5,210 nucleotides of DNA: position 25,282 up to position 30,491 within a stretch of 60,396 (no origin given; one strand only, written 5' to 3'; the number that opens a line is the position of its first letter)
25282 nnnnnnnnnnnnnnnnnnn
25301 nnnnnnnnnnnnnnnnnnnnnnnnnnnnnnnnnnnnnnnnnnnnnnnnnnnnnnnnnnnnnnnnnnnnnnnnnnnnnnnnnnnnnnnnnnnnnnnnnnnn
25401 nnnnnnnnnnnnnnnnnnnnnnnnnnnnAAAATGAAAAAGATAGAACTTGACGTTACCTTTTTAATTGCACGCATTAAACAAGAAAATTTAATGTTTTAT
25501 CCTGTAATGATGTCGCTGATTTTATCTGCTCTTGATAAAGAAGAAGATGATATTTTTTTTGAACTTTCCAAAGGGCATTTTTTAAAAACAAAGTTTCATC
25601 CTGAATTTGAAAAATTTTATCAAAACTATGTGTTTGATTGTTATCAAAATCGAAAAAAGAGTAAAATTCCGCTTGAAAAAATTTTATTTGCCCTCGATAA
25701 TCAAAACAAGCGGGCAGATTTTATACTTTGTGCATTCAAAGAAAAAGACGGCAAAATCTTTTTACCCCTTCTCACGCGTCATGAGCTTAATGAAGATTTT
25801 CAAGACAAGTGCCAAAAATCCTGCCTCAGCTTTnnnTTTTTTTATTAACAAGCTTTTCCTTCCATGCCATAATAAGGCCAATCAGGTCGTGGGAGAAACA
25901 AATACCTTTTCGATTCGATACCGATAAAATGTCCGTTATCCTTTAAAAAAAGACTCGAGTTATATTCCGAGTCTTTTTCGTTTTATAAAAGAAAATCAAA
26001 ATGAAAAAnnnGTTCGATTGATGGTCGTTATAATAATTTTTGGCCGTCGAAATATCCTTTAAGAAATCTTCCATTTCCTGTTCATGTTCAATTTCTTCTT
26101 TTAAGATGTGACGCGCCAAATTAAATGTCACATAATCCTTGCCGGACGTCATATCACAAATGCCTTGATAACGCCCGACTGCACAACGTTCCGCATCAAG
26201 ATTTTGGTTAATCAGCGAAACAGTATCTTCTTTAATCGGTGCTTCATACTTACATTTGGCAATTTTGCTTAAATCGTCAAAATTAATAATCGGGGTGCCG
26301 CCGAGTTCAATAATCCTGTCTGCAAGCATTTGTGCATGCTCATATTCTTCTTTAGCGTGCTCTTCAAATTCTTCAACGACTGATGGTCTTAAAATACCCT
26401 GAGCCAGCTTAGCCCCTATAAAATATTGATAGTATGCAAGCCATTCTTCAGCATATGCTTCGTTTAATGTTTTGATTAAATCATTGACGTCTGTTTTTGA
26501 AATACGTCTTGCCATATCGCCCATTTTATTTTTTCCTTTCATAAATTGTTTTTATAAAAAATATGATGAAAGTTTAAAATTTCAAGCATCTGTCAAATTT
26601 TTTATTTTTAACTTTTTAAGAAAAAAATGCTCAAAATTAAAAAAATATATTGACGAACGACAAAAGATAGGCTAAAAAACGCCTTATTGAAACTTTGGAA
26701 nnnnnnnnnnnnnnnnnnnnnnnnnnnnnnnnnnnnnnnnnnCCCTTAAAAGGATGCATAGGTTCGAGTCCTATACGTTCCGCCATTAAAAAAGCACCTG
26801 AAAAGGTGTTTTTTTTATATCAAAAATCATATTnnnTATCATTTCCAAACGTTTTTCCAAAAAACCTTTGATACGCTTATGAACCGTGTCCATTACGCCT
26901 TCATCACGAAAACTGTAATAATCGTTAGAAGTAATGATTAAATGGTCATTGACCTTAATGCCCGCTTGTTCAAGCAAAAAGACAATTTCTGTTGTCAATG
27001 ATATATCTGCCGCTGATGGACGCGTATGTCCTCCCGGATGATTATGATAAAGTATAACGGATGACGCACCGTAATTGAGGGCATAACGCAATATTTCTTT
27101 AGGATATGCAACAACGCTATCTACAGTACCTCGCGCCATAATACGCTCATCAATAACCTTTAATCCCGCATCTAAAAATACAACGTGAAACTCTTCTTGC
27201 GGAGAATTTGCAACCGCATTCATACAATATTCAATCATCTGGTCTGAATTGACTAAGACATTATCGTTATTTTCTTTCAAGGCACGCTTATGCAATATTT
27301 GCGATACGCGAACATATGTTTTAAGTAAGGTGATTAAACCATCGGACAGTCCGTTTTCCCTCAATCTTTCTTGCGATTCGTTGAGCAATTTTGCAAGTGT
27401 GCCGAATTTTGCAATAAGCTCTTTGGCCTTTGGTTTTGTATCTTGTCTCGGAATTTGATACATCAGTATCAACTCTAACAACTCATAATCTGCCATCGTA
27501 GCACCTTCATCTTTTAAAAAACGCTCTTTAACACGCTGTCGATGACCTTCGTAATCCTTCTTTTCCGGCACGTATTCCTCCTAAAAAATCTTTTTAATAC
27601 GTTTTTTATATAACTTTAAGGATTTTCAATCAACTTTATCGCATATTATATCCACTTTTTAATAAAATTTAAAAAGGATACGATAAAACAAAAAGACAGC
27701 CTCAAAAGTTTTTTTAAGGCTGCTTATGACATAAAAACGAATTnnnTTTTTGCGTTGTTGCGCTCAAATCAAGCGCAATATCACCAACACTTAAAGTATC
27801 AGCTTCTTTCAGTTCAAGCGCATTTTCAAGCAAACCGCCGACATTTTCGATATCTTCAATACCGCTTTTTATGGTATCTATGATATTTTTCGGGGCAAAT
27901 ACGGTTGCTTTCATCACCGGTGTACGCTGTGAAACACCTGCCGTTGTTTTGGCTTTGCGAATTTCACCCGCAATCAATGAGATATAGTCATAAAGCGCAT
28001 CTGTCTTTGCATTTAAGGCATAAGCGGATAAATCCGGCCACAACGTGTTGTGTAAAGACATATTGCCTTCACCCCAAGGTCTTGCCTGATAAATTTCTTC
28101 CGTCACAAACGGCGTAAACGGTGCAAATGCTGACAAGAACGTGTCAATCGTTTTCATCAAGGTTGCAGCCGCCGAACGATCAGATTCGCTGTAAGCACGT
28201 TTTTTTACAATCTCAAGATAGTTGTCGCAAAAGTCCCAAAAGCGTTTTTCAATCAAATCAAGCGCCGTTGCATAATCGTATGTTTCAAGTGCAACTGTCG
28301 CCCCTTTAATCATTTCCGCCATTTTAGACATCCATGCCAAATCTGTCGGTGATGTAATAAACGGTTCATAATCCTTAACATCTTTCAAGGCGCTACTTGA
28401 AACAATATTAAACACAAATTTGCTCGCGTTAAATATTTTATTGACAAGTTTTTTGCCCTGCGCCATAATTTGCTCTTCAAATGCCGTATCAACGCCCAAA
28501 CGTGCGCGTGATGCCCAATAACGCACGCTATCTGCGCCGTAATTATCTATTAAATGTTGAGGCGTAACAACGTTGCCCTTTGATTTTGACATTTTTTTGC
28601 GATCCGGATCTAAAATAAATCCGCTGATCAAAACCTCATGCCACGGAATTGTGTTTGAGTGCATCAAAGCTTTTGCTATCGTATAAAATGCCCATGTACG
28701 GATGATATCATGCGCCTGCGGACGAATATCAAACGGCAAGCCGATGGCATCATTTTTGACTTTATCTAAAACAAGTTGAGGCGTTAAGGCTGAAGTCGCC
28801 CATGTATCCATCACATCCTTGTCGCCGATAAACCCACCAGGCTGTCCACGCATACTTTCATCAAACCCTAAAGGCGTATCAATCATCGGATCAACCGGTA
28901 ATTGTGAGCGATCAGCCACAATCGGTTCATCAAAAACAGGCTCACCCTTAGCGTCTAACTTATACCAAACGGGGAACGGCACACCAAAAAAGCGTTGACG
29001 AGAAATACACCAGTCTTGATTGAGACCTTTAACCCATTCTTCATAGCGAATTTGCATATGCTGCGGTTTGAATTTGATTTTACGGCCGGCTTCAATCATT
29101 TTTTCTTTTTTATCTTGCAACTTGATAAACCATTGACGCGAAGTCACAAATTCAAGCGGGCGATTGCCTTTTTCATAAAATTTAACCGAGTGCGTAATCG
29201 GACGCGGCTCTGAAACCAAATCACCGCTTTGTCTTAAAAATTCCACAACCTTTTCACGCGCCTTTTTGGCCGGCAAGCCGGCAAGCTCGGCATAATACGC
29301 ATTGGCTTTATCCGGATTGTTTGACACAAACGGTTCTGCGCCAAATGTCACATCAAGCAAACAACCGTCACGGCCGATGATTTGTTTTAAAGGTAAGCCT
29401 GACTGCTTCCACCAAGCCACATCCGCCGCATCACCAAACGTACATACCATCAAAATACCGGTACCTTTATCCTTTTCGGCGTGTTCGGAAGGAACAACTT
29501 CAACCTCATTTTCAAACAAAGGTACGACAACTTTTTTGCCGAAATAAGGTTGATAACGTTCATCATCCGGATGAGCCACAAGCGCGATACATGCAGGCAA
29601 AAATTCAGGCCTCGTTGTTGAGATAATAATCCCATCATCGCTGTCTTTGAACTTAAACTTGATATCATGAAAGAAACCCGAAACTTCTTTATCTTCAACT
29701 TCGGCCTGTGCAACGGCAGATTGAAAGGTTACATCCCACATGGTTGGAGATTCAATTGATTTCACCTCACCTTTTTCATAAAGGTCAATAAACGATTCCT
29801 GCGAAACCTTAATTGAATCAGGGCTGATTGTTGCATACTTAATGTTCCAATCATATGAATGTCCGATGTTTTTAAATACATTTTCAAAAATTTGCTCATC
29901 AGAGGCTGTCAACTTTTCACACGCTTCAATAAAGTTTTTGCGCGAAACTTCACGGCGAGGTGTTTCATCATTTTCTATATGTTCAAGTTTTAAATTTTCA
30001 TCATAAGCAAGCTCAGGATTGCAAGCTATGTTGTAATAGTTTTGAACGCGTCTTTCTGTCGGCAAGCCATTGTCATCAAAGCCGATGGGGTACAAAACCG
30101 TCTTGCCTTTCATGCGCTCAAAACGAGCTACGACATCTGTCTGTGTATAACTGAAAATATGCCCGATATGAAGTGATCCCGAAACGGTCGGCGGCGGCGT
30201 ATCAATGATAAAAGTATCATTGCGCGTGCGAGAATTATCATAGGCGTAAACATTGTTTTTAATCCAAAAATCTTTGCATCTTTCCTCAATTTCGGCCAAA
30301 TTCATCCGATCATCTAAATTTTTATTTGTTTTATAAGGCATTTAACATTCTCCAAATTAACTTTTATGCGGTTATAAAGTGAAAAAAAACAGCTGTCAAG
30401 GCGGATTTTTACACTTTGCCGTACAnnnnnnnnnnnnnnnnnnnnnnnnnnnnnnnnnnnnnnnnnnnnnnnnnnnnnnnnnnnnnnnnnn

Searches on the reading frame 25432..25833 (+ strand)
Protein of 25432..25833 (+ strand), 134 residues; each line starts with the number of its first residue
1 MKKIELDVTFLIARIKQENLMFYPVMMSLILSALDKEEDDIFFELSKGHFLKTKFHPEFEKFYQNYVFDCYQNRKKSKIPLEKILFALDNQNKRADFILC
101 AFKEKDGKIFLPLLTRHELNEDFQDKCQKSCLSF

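Call 31: search_protein_families(library=pfam, proteins=[window:25432-25833:+], max_evalue=0.0001)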
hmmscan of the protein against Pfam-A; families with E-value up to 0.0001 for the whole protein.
window:25432-25833:+ (134 aa): 0 families

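Call 48: search_protein_families(library=ncbifam, proteins=[window:25432-25833:+], max_evalue=0.01)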
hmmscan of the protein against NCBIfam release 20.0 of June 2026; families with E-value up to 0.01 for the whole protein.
window:25432-25833:+ (134 aa): 1 family
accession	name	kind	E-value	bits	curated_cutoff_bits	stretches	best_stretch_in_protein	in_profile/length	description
NF000491.1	chloram_CatA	equivalog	0.00018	21.5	270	0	4-38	30-64/208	type A chloramphenicol O-acetyltransferase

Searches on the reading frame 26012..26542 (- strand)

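Call 31: search_protein_families(library=pfam, proteins=[window:26012-26542:-], max_evalue=0.0001)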
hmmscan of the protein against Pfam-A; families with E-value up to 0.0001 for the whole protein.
window:26012-26542:- (177 aa): 3 families
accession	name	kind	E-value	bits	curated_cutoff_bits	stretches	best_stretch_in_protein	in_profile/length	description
PF00210.30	Ferritin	-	7.2e-30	104.2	24.5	1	23-165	1-140/142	Ferritin-like domain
PF13668.12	Ferritin_2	-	2.6e-05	24.8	24.7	1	24-155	4-130/138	Ferritin-like domain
PF02915.23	Rubrerythrin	-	5.6e-05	24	22.8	1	25-156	2-132/137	Rubrerythrin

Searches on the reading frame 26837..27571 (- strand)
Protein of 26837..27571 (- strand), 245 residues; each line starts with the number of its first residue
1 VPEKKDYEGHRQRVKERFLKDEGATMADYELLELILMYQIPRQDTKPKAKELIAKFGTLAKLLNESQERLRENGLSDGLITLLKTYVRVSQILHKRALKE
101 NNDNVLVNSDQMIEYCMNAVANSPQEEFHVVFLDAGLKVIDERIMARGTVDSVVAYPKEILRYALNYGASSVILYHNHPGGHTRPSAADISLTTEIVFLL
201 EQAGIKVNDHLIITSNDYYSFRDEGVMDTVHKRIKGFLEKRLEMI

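Call 31: search_protein_families(library=pfam, proteins=[window:26837-27571:-], max_evalue=0.0001)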
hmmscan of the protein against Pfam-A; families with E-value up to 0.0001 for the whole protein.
window:26837-27571:- (245 aa): 2 families
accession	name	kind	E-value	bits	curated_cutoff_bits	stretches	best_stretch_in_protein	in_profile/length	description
PF04002.20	RadC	-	7.9e-39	132.8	22.1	1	108-225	3-120/121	RadC-like JAB domain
PF14464.11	Prok-JAB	-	9.2e-05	22.7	25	0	155-208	49-95/114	Prokaryotic homologs of the JAB domain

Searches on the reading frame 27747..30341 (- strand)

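Call 31: search_protein_families(library=pfam, proteins=[window:27747-30341:-], max_evalue=0.0001)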
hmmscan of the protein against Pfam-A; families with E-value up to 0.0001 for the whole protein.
window:27747-30341:- (865 aa): 5 families
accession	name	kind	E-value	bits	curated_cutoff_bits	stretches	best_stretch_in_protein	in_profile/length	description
PF00133.28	tRNA-synt_1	-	1.5e-84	284.6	22.7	1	24-620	4-412/414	tRNA synthetases class I (I, L, M and V)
PF08264.19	Anticodon_1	-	4e-27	95.4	25.1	1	671-809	5-144/148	Anticodon-binding domain of tRNA ligase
PF09334.17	tRNA-synt_1g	-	1.2e-22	80.7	20.1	2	45-98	2-55/391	tRNA synthetases class I (M)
PF01406.26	tRNA-synt_1e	-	5.9e-06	26.3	27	0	577-629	247-299/301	tRNA synthetases class I (C) catalytic domain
PF01921.24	tRNA-synt_1f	-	3.8e-05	23.2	27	0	575-614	274-313/360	tRNA synthetases class I (K)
